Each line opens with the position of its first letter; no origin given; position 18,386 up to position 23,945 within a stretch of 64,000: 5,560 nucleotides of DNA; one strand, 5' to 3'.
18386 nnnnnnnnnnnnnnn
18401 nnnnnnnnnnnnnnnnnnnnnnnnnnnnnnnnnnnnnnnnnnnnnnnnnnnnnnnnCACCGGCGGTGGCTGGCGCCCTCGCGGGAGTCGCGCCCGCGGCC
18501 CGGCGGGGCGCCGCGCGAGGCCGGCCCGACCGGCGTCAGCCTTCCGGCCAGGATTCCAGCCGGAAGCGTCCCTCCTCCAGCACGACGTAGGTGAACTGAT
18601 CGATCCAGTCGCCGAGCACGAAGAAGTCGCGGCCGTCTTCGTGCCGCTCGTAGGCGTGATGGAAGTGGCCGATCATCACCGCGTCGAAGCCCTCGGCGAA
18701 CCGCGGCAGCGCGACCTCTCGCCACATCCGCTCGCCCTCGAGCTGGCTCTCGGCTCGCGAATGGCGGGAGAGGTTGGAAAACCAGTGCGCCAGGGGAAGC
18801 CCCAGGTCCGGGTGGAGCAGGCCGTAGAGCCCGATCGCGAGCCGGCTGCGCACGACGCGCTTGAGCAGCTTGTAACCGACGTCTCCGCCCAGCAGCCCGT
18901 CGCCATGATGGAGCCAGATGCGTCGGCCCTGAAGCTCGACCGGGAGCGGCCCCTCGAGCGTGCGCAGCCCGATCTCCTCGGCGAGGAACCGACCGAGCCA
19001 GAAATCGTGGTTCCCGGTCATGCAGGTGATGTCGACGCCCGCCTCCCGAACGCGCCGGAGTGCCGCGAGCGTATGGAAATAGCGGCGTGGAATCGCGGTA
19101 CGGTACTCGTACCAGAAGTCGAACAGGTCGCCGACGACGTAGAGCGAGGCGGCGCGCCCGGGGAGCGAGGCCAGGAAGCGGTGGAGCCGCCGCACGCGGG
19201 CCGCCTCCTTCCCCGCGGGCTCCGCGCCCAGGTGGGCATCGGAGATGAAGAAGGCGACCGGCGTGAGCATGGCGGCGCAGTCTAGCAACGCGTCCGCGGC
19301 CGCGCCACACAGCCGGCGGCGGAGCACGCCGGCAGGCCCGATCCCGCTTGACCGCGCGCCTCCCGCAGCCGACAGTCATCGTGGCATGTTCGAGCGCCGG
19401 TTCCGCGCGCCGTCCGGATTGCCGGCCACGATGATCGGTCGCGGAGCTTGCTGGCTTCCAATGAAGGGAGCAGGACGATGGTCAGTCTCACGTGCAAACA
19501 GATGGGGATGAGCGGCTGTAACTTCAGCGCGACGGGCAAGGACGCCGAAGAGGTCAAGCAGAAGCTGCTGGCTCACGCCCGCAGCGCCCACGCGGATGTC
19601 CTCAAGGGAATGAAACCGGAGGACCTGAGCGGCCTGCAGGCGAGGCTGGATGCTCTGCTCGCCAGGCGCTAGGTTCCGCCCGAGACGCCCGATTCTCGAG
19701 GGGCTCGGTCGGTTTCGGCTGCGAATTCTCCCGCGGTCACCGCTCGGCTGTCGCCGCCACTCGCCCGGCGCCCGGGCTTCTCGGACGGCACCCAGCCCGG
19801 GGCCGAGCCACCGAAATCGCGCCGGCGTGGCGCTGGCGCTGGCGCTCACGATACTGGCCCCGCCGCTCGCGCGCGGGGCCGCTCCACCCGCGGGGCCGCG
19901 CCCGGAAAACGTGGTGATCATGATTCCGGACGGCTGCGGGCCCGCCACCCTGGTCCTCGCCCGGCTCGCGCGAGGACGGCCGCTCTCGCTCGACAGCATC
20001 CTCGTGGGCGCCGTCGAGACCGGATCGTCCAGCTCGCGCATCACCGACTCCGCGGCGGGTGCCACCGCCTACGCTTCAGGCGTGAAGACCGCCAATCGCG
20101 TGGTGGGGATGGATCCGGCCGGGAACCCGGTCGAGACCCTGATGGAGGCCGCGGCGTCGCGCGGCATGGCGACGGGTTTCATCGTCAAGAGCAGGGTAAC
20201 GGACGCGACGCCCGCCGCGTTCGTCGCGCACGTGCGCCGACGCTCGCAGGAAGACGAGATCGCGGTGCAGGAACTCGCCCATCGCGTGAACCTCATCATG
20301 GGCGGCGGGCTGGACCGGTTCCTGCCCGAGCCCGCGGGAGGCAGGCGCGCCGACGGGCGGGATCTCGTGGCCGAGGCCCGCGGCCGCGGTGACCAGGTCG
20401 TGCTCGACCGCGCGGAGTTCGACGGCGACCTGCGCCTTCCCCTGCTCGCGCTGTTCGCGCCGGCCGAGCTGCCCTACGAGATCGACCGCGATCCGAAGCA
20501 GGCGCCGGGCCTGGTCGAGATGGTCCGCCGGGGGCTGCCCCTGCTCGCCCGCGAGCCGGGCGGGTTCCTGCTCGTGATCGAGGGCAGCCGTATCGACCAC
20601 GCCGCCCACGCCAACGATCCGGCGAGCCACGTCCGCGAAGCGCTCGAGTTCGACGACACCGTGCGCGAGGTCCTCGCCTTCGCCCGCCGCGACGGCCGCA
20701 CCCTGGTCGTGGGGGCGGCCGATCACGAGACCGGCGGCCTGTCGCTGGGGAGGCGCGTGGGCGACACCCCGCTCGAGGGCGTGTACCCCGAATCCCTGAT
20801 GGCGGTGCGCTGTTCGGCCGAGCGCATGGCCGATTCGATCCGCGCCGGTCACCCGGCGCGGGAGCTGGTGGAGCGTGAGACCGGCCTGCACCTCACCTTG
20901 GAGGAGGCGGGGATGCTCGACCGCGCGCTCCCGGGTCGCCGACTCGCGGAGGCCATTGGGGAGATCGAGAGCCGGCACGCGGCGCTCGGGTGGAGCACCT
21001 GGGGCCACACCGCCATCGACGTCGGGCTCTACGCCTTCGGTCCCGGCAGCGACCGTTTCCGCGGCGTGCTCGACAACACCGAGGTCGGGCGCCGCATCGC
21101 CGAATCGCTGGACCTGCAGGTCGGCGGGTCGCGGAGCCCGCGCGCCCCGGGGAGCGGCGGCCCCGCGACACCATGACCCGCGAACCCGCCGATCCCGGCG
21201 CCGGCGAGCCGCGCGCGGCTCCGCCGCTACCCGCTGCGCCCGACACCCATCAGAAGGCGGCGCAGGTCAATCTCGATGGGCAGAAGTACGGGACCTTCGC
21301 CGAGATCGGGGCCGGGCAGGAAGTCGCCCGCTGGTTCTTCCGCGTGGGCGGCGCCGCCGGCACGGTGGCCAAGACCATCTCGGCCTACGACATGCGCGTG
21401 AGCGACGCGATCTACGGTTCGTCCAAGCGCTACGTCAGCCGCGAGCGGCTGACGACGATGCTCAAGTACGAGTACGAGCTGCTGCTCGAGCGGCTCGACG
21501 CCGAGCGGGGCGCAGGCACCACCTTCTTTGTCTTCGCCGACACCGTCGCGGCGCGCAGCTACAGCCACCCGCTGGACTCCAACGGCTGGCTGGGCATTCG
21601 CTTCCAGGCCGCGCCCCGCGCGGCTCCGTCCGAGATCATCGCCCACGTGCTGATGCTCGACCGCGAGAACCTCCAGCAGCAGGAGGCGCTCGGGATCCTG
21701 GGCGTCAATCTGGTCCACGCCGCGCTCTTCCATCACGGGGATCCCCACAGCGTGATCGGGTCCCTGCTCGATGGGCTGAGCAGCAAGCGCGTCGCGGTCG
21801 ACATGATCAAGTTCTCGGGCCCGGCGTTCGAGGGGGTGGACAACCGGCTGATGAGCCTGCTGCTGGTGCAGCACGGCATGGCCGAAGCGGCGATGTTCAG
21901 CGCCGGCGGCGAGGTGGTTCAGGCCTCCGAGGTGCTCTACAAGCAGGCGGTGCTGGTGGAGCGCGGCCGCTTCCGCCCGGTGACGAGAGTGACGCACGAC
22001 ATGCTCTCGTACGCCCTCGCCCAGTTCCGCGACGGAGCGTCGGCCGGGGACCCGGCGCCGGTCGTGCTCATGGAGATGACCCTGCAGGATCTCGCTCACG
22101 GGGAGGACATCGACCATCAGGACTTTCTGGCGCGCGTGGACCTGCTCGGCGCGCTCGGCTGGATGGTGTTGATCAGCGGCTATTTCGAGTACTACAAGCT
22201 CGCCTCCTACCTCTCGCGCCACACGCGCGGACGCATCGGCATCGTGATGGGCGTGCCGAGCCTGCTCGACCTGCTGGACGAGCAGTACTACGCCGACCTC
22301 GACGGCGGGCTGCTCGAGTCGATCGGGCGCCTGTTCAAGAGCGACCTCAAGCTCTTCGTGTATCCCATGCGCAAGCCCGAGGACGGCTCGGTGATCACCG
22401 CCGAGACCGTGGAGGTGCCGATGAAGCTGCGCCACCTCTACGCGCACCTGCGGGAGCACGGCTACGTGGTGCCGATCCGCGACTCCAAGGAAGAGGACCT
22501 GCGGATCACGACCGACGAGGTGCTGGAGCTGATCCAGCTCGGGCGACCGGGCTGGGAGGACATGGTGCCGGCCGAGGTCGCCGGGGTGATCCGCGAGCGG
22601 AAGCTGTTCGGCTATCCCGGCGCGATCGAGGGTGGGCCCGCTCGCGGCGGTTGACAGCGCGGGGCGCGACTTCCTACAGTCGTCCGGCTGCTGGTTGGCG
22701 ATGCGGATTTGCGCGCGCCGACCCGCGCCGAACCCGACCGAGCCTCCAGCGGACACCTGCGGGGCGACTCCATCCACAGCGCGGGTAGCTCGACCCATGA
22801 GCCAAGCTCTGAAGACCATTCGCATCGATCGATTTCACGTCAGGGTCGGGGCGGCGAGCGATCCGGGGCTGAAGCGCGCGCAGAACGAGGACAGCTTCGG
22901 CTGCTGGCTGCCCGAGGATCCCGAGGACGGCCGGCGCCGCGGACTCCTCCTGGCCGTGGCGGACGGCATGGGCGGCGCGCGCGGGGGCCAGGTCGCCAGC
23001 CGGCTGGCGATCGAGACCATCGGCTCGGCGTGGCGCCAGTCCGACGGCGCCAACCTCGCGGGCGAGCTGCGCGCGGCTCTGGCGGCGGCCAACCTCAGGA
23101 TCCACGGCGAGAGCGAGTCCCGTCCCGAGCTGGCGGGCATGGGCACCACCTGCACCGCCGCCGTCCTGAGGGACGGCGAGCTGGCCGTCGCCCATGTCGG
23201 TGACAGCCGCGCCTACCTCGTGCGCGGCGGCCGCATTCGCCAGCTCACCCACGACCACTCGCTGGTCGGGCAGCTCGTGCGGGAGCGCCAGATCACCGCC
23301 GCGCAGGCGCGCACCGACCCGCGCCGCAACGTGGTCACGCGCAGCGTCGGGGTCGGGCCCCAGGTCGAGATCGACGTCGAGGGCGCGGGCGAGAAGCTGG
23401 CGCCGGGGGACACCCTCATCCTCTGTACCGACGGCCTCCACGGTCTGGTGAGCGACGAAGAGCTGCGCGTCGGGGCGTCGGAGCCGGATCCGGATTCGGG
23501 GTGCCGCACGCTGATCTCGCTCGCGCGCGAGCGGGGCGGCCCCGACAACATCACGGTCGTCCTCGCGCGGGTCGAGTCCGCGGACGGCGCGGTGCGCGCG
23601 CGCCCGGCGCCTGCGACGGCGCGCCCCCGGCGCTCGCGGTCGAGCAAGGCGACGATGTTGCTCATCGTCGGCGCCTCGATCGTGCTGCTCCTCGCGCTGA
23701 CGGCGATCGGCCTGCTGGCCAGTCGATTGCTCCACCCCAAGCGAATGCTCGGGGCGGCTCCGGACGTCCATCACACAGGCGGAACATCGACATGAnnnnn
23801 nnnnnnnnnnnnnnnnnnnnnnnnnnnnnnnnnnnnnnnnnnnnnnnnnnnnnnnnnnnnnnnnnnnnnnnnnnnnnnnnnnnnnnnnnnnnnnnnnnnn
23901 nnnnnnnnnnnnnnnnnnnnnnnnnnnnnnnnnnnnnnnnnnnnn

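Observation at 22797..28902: PP2C phosphatase and PEGA-domain Hanks kinase sit directly upstream of tssJ with no FHA (TagH/Fha) partner; TssL carries a disordered N-terminal extension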

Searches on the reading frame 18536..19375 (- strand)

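Call 9: search_protein_families(library=pfam, proteins=[window:18536-19375:-], max_evalue=0.01)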
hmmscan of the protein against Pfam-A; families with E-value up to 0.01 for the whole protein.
window:18536-19375:- (279 aa): 2 families
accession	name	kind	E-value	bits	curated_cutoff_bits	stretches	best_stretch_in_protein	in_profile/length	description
PF12850.12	Metallophos_2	-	3.8e-05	24.2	27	1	43-188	5-117/154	Calcineurin-like phosphoesterase superfamily domain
PF12710.13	HAD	-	0.0013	19.6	27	0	84-138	72-129/189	haloacid dehalogenase-like hydrolase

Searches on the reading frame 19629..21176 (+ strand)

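Call 9: search_protein_families(library=pfam, proteins=[window:19629-21176:+], max_evalue=0.01)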
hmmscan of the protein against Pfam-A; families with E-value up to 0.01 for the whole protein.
window:19629-21176:+ (515 aa): 1 family
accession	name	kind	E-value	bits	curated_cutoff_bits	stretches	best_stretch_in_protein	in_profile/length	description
PF00245.25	Alk_phosphatase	-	3.2e-81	273.9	24.4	1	94-494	3-421/423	Alkaline phosphatase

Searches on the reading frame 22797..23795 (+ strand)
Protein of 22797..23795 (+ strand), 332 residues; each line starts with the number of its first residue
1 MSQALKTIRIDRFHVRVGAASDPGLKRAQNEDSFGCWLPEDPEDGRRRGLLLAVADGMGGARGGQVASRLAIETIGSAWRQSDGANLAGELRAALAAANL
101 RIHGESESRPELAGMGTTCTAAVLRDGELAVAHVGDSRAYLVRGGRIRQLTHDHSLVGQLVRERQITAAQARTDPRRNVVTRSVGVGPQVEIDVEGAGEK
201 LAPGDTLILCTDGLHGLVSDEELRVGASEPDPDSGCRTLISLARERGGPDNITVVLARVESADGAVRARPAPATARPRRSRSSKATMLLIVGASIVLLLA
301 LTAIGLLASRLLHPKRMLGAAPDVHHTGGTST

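Call 6: search_protein_families(library=pfam, proteins=[window:22797-23795:+], max_evalue=0.01)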
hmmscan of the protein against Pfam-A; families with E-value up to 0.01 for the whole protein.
window:22797-23795:+ (332 aa): 3 families
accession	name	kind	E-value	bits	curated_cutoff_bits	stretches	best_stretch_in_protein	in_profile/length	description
PF13672.11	PP2C_2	-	1.5e-17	64.3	24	1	47-222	22-182/209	Protein phosphatase 2C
PF00481.26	PP2C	-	3.3e-13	50.4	20.3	1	30-156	15-142/255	Protein phosphatase 2C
PF07228.17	SpoIIE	-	2.3e-07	31.4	25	1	185-259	106-191/192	Stage II sporulation protein E (SpoIIE)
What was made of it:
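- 22797..23795 (+): PP2C Ser/Thr phosphatase, 332 aa, with a C-terminal membrane anchor at aa 288-306 (PstP/Stp1-like). Pfam PP2C_2 1.5e-17 and PP2C 3.3e-13 (call 6).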

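Call 22: search_protein_families(library=ncbifam, proteins=[window:22797-23795:+], max_evalue=0.001)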
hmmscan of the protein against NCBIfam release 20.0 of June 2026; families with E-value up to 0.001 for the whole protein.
window:22797-23795:+ (332 aa): 2 families
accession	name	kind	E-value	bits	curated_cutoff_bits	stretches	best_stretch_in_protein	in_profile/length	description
NF033484.1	Stp1_PP2C_phos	equivalog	4.5e-70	235.8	230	1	21-257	2-231/232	Stp1/IreP family PP2C-type Ser/Thr phosphatase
NF011149.0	PRK14559.1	equivalog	2.7e-28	99.1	374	1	14-259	371-631/642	serine/threonine phosphatase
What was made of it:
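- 22797..23795 (+): NCBIfam Stp1/IreP equivalog 235.8 bits against a 230 cut-off (call 22).
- On T6SS threonine phosphorylation pathway (PpkA/TagE, PppA/TagG, Fha/TagH): PP2C at 22797-23795 (calls 6, 22).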
